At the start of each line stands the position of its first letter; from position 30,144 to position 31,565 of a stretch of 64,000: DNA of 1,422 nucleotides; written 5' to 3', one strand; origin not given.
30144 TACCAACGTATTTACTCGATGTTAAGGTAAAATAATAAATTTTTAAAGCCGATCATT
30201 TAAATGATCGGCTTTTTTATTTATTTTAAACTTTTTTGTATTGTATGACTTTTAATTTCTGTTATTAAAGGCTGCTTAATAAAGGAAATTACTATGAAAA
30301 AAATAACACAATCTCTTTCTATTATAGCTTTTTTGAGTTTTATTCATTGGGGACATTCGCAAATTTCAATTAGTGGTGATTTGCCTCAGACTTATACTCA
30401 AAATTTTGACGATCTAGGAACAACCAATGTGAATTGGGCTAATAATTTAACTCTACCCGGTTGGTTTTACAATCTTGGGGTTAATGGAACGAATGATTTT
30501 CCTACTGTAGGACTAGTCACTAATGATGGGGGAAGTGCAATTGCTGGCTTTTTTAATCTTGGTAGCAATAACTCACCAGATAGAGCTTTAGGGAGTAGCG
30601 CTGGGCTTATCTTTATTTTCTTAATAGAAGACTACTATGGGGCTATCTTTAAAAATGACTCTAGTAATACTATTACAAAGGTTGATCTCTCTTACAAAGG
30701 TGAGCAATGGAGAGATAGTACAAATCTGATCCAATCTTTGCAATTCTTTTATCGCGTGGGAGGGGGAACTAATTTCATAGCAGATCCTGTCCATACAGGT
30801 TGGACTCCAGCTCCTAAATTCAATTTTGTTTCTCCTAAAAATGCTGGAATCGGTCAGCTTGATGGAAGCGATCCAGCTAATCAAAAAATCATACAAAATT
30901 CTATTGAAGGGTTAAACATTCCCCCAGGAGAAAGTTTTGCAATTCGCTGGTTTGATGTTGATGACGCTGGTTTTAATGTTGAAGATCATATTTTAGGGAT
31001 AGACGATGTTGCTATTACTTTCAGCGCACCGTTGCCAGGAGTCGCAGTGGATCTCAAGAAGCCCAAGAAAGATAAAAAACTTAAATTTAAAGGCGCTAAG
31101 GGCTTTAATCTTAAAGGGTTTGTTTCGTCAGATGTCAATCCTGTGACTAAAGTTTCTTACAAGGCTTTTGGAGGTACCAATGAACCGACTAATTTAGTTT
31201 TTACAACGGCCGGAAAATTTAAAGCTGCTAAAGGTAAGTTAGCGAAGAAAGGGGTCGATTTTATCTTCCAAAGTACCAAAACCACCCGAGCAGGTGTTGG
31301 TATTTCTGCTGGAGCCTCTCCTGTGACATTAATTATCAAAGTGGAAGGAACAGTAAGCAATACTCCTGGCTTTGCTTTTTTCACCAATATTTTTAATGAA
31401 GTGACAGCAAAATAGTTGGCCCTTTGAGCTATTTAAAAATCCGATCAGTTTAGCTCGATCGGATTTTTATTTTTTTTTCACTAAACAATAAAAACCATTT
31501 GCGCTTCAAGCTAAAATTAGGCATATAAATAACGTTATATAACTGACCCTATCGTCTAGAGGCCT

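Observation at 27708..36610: A 9-kb accessory island between mutL and an EamA transporter made almost entirely of orphan families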

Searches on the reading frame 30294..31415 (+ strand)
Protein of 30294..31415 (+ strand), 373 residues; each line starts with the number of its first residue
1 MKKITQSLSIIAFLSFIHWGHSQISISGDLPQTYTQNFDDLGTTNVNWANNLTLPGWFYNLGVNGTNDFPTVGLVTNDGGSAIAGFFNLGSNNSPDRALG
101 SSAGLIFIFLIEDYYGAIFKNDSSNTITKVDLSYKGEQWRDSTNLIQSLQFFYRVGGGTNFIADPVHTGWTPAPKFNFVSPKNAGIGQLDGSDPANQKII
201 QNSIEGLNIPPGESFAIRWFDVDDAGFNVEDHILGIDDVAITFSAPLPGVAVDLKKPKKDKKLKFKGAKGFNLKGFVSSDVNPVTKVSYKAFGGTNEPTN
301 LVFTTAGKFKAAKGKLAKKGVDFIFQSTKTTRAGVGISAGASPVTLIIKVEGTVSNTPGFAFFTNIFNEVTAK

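Call 5: search_protein_families(library=pfam, proteins=[window:30294-31415:+], max_evalue=1)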
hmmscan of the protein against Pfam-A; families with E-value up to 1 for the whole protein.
window:30294-31415:+ (373 aa): 0 families

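Call 9: search_protein_families(library=ncbifam, proteins=[window:30294-31415:+], max_evalue=1)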
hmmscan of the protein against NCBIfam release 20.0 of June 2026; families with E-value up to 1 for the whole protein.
window:30294-31415:+ (373 aa): 0 families

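Call 10: find_homologous_proteins(query=window:30294-31415:+, max_evalue=0.001)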
Query window:30294-31415:+ (373 aa): 248 proteins with E <= 0.001 among 4195 candidates; the best 120 are listed.
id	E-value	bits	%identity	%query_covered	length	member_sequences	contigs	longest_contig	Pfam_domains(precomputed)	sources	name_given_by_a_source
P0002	1.8e-246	835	100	100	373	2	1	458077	-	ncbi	ncbi:MAG: hypothetical protein R3F23_00840 [Verrucomicrobiia bacterium]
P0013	4.2e-202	689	81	100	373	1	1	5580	-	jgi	jgi:hypothetical protein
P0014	2.7e-151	522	64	100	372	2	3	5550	-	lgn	-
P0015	1.7e-103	365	51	100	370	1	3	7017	-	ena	-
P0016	6.6e-103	363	52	100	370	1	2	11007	-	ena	-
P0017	3.7e-101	357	52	100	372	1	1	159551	-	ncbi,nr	ncbi:MAG: hypothetical protein K1X66_08310 [Verrucomicrobiae bacterium]|nr:hypothetical protein [Ver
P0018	2.1e-96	341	50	99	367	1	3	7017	-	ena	-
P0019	2.1e-93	332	51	100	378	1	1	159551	-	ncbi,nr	ncbi:MAG: hypothetical protein K1X66_08305 [Verrucomicrobiae bacterium]|nr:hypothetical protein [Ver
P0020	2.6e-93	331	50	100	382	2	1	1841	-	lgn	-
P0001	3.7e-93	331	51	100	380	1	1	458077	-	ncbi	ncbi:MAG: hypothetical protein R3F23_00820 [Verrucomicrobiia bacterium]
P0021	4.0e-92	327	48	97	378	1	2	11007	-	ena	-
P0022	1.0e-91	326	51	100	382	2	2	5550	-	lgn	-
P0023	1.3e-84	303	47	99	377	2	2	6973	-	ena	-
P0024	2.9e-82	295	48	100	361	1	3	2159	-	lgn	-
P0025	2.4e-81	292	45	92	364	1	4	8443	-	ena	-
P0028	3.0e-72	262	42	95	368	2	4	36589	-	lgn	-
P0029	1.9e-71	259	43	97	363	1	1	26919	-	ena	-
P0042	5.7e-48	182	43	66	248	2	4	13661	-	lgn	-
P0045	1.4e-36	145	41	64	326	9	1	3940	PF13620.13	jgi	jgi:hypothetical protein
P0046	4.0e-31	127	39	61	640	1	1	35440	PF13927.13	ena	-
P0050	1.9e-28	118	35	67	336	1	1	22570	PF13620.13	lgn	-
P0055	1.9e-27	115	37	65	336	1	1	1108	PF13620.13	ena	-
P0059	3.9e-27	113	32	48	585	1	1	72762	PF18962.8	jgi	jgi:hypothetical protein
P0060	4.4e-27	113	38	63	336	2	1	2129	PF13620.13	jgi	-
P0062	1.3e-26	112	37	65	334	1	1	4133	PF13620.13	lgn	-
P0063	1.5e-26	112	37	56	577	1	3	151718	PF03372.30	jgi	jgi:endonuclease/exonuclease/phosphatase family metal-dependent hydrolase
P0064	1.8e-26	111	38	60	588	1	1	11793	PF03372.30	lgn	-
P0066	2.3e-26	111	33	67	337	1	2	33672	PF13620.13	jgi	jgi:hypothetical protein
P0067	6.0e-26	110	36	61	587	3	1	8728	PF03372.30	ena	-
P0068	6.4e-26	109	33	61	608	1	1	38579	PF03372.30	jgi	jgi:endonuclease/exonuclease/phosphatase family metal-dependent hydrolase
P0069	6.5e-26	109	37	58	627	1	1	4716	PF03372.30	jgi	jgi:endonuclease/exonuclease/phosphatase family metal-dependent hydrolase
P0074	6.5e-25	106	36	58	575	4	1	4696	PF03372.30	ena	-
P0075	9.3e-25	106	36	60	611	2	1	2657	PF03372.30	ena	-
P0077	2.2e-24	104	38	57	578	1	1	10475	PF03372.30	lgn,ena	-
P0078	2.3e-24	104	36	60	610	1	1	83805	-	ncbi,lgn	-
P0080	3.2e-24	104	28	61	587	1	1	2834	PF18962.8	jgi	jgi:Secretion system C-terminal sorting domain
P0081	4.1e-24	104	35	56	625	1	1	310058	PF03372.30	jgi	jgi:endonuclease/exonuclease/phosphatase family metal-dependent hydrolase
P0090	8.2e-23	99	33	59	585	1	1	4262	PF03372.30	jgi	jgi:endonuclease/exonuclease/phosphatase family metal-dependent hydrolase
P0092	2.3e-22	98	37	64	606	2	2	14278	PF03372.30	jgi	jgi:endonuclease/exonuclease/phosphatase family metal-dependent hydrolase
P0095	7.3e-22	96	31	94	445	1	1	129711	PF03160.21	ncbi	-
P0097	1.3e-21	95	32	75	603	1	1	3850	PF03372.30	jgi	jgi:endonuclease/exonuclease/phosphatase family metal-dependent hydrolase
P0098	1.8e-21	95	36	67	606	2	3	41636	PF03372.30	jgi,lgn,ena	jgi:hypothetical protein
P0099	2.0e-21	95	35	57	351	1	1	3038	PF13620.13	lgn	-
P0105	8.6e-21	93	33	65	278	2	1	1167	PF07589.17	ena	-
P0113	3.1e-20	91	33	66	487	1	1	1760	PF03372.30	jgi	jgi:endonuclease/exonuclease/phosphatase family metal-dependent hydrolase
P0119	1.2e-19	89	34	53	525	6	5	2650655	PF00353.26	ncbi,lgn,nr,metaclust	ncbi:hemolysin-type calcium-binding protein [Mastigocladus laminosus UU774]|nr:hemolysin-type calciu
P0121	1.6e-19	88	33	67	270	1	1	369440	PF07589.17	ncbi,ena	-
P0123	3.9e-19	87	36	58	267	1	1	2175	PF07589.17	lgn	-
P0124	4.2e-19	87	39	59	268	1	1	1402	PF07589.17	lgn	-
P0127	6.5e-19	86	34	65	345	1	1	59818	PF13620.13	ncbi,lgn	-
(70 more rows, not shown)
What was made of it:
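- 30294..31415 (+): arr3: exported jelly-roll plus Ig-like protein of 373 aa. This is the copy that was modelled. 248 homologs (call 10).
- Checked: 'Orphan' is wrong for the array family, which has 248 hits in several phyla (call 10).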

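Call 19: search_solved_structures(query=A1, max_evalue=1, show_alignments=2)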
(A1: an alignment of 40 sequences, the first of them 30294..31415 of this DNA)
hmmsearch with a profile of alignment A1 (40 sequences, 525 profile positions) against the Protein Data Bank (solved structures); distinct sequences matched with E-value up to 1: 0.

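Call 22: find_encoding_contigs(protein=P0042, flank=10000, max_places=3)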
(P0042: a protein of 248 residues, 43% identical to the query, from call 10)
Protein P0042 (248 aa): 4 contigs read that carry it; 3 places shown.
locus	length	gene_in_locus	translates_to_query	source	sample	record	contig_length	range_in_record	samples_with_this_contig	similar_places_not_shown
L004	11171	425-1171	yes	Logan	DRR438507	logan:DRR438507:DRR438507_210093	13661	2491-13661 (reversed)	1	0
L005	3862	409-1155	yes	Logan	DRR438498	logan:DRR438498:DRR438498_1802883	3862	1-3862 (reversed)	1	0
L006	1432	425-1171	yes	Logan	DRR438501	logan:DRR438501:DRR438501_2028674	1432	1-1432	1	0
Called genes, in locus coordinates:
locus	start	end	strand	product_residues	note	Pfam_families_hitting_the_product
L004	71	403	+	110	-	PF24575:TPR_Slam (weak), PF13414:TPR_11, PF13432:TPR_16, PF14559:TPR_19, PF23914:TPR_CcmH_CycH, PF00515:TPR_1, PF07719:TPR_2, PF13181:TPR_8, +7 more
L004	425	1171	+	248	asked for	-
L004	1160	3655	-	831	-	PF00133:tRNA-synt_1, PF09334:tRNA-synt_1g, PF13603:tRNA-synt_1_2, PF00133:tRNA-synt_1, PF08264:Anticodon_1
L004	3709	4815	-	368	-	PF01207:Dus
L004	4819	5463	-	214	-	PF06055:ExoD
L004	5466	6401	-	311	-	PF03741:TerC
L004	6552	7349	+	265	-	PF00977:His_biosynth, PF00478:IMPDH (faint), PF02581:TMP-TENI (faint), PF03060:NMO (faint)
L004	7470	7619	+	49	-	-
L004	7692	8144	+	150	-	PF09997:DUF2238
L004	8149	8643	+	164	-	-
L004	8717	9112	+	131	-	-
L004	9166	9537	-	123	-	-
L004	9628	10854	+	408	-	PF00994:MoCF_biosynth, PF18146:CinA_KH (weak), PF02464:CinA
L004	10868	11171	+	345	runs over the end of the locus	PF00154:RecA_N, PF06745:ATPase (faint), PF08423:Rad51, PF21096:RecA_C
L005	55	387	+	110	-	PF24575:TPR_Slam (weak), PF13414:TPR_11, PF13432:TPR_16, PF14559:TPR_19, PF23914:TPR_CcmH_CycH, PF00515:TPR_1, PF07719:TPR_2, PF13181:TPR_8, +7 more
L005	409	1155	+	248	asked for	-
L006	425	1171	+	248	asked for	-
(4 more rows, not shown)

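Call 23: find_encoding_contigs(protein=P0028, flank=10000, max_places=2)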
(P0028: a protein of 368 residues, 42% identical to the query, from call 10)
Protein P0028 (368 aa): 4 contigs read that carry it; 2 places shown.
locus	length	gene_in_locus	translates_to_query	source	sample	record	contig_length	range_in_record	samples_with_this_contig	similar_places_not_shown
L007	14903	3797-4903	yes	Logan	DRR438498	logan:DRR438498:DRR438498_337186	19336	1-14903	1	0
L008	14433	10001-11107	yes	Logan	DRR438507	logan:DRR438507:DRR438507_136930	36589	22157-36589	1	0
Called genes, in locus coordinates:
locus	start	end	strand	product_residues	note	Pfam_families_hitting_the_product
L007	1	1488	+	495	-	?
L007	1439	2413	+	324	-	PF02899:Phage_int_SAM_1, PF00589:Phage_integrase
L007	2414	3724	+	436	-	PF04413:Glycos_transf_N, PF13579:Glyco_trans_4_4 (faint)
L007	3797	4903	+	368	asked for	-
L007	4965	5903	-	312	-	PF04055:Radical_SAM (faint)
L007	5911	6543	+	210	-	PF02666:PS_Dcarbxylase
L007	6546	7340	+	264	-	PF01066:CDP-OH_P_transf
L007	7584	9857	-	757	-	PF26550:Tricorn_2nd (faint), PF07676:PD40 (faint), PF26549:Tricorn_N (weak)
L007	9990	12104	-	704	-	PF00930:DPPIV_N (faint), PF26549:Tricorn_N (faint), PF13517:FG-GAP_3 (weak)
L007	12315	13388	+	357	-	-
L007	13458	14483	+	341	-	PF09375:Peptidase_M75 (faint)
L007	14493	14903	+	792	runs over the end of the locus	PF03239:FTR1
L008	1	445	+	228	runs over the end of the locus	PF01127:Sdh_cyt (faint)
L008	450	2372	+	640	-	PF00890:FAD_binding_2, PF01266:DAO (faint), PF02910:Succ_DH_flav_C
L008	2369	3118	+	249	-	PF13085:Fer2_3, PF13187:Fer4_9 (faint), PF13183:Fer4_8, PF12838:Fer4_7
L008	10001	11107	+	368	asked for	-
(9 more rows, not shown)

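Call 28: predict_structure(alignment_id=A1)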
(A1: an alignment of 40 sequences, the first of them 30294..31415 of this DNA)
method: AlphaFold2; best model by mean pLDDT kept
length: 373 residues; sequences in the alignment: 40
mean_pLDDT: 90.7   pTM: 0.73
mean pLDDT of the five models: 90.7, 89.8, 88.7, 88.6, 88.3
residues with pLDDT >= 90: 280; 70-90: 69; 50-70: 24; < 50: 0
segments of 3 or more residues with pLDDT < 50: none
pLDDT, mean of each block of 10 residues (from residue 1): 64 59 81 94 95 93 85 94 95 95 93 95 91 98 96 82 86 97 96 97 92 95 86 97 87 95 96 96 93 81 94 97 98 95 95 83 93 92
secondary structure, 60 per line:
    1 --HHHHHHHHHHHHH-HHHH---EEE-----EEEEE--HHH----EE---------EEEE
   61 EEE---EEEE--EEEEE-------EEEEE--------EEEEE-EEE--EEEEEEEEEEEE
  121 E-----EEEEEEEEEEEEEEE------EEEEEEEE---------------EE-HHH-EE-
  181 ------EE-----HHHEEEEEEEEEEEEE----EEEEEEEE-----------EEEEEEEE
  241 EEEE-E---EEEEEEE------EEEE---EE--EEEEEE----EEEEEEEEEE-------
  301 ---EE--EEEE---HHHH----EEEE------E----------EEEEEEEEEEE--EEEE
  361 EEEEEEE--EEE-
elements in order: H3-15 H17-20 E24-26 E32-36 E57-63 E67-70 E73-77 E85-89 E98-102 E104-106 E109-121 E127-141 E148-155 E197-209 E214-221 E233-244 E250-256 E263-266 E274-279 E284-293 E308-311 H315-318 E323-326 E344-354 E357-367 E370-372
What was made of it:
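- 30294..31415 (+): AF2 model with pLDDT 90.7 (call 28).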

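Call 31: fold_search(model_id=the predicted structure, library=pdb)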
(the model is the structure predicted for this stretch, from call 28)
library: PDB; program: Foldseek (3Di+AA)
matches with E <= 10: 1286; with E <= 0.001: 34
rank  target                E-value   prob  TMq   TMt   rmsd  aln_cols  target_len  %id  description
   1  2c9a_A                5.8e-07  1.00  0.25  0.34  11.3       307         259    9  Crystal structure of the MAM-Ig module of receptor protein tyrosine phosphatase mu (released 2006-01-19)
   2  4es9_C                6.3e-06  1.00  0.29  0.34  15.3       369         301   14  Crystal Structure of the adhesin domain of Epf from Streptococcus pyogenes in P21 (released 2012-09-19)
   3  3mbw_A                3.1e-05  1.00  0.28  0.34   8.7       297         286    8  Crystal structure of the human ephrin A2 LBD and CRD domains in complex with ephrin A1 (released 2010-06-09)
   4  3k4z_A                3.1e-05  1.00  0.24  0.31  18.0       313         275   10  Crystal Structure of the Cellulosomal CBM4 from Clostridium thermocellum Cellulase CbhA (released 2010-07-28)
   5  5dmy_B                4.0e-05  1.00  0.25  0.13  15.1       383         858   11  Beta-galactosidase - construct 33-930 (released 2016-10-05)
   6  5z06_A                4.5e-05  1.00  0.25  0.16  17.4       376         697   10  Crystal structure of beta-1,2-glucanase from Parabacteroides distasonis (released 2018-05-30)
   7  6wpc_A                1.0e-04  1.00  0.25  0.17   8.2       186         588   14  Crystal structure of Bacillus thuringiensis Cry1A.2 tryptic core variant (released 2021-03-17)
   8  3m1h_A                1.1e-04  1.00  0.26  0.47   5.5       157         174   13  Crystal Structure Analysis of the K3 Cleaved Adhesin Domain of Lys-gingipain (Kgp) from Porphyromonas gingivalis w83 (released 2011-03-23)
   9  3m1h_B                1.2e-04  1.00  0.25  0.46   5.7       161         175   14  Crystal Structure Analysis of the K3 Cleaved Adhesin Domain of Lys-gingipain (Kgp) from Porphyromonas gingivalis w83 (released 2011-03-23)
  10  8tv5_C                1.2e-04  1.00  0.30  0.37   9.9       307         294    8  Structure of the EphA2 LBDCRD bound to FabS1CE_L1 in a 2:1 (EphA2 to Fab) ratio (released 2024-09-11)
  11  6quc_A                1.2e-04  0.98  0.24  0.13  14.8       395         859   10  Truncated beta-galactosidase III from Bifidobacterium bifidum (released 2020-03-18)
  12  5z06_B                1.3e-04  0.98  0.24  0.15  17.9       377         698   10  Crystal structure of beta-1,2-glucanase from Parabacteroides distasonis (released 2018-05-30)
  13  8jiy                  1.5e-04  1.00  0.29  0.44   7.7       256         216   15  A carbohydrate binding domain of a putative chondroitinase (released 2023-09-20)
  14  8tv1_C                1.5e-04  1.00  0.28  0.33   7.8       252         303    8  Structure of the EphA2 LBDCRD bound to FabS1C_L1 (released 2024-06-26)
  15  7uaf_D                1.6e-04  0.99  0.25  0.18  14.2       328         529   12  Human meprin alpha inhibitory complex with compound 10d (N~3~,N~3~-bis[(2H-1,3-benzodioxol-5-yl)methyl]-N-hydroxy-beta (released 2022-11-02)
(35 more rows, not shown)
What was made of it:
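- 30294..31415 (+): Foldseek hits MAM-Ig, CBM, Eph ligand-binding domain and gingipain adhesin domains (call 31).
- On Carbohydrate-binding module / MAM-like jelly-roll: 34 PDB matches with E<=1e-3, mostly MAM, CBM, Eph ligand-binding and adhesin domains (calls 28, 31).
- Foldseek finds MAM-Ig, CBM, Eph ligand-binding domain and gingipain adhesin domains at E 6e-7 to 1e-4 (calls 28, 31).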

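Call 55: find_encoding_contigs(protein=P0029, flank=10000, max_places=1)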
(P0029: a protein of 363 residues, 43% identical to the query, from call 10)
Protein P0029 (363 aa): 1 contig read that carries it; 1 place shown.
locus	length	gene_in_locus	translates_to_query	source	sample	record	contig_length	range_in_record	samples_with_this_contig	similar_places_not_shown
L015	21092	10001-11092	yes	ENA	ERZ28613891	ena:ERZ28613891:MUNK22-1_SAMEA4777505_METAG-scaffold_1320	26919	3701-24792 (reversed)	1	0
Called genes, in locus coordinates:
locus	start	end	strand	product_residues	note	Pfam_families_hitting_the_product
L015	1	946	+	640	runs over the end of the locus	PF00890:FAD_binding_2, PF01266:DAO (faint), PF02910:Succ_DH_flav_C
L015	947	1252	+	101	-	-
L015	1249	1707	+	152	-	PF13187:Fer4_9 (faint), PF12838:Fer4_7, PF13183:Fer4_8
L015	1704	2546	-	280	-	PF00768:Peptidase_S11, PF02113:Peptidase_S13 (faint)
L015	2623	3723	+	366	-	PF00633:HHH (faint), PF14520:HHH_5, PF02481:DNA_processg_A, PF17782:WHD_DprA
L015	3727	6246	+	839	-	PF01751:Toprim, PF01131:Topoisom_bac, PF13342:Toprim_Crpt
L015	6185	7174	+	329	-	PF02899:Phage_int_SAM_1, PF00589:Phage_integrase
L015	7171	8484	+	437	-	PF04413:Glycos_transf_N, PF02350:Epimerase_2 (faint)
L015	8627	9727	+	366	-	-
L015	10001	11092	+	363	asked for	-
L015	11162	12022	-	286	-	PF04055:Radical_SAM (weak)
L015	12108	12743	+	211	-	PF02666:PS_Dcarbxylase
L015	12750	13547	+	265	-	PF01066:CDP-OH_P_transf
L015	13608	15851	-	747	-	PF00930:DPPIV_N (faint), PF13517:FG-GAP_3 (faint), PF26549:Tricorn_N (faint), PF07676:PD40 (faint)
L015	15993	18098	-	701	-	PF00930:DPPIV_N (faint), PF26549:Tricorn_N (faint), PF13517:FG-GAP_3 (weak)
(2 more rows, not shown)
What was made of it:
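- A second arr locus with 1-2 copies lies elsewhere in the genome (calls 23, 55). arr homologs also occur as singletons at an unrelated locus (calls 23, 55).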

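Call 56: find_encoding_contigs(protein=P0016, flank=10000, max_places=1)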
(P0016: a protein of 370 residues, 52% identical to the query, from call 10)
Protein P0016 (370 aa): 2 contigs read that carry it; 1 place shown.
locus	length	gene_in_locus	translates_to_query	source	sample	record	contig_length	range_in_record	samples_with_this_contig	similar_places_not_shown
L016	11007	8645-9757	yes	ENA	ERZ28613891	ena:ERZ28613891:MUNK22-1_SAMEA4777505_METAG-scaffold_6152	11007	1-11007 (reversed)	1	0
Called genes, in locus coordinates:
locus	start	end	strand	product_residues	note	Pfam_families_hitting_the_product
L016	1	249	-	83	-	?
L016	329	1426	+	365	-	PF06144:DNA_pol3_delta, PF21694:DNA_pol3_delta_C (weak)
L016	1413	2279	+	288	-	PF01263:Aldose_epim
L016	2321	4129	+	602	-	PF13517:FG-GAP_3 (faint), PF14312:FG-GAP_2 (faint), PF01839:FG-GAP (weak)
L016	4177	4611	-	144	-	PF02643:DUF192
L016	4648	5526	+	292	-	PF02195:ParB_N, PF17762:HTH_ParB, PF23552:ParB_C (weak)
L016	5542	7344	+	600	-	PF02518:HATPase_c, PF13589:HATPase_c_3, PF01119:DNA_mis_repair, PF08676:MutL_C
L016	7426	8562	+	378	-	-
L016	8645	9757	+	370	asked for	-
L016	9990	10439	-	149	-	PF02080:TrkA_C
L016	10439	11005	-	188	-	?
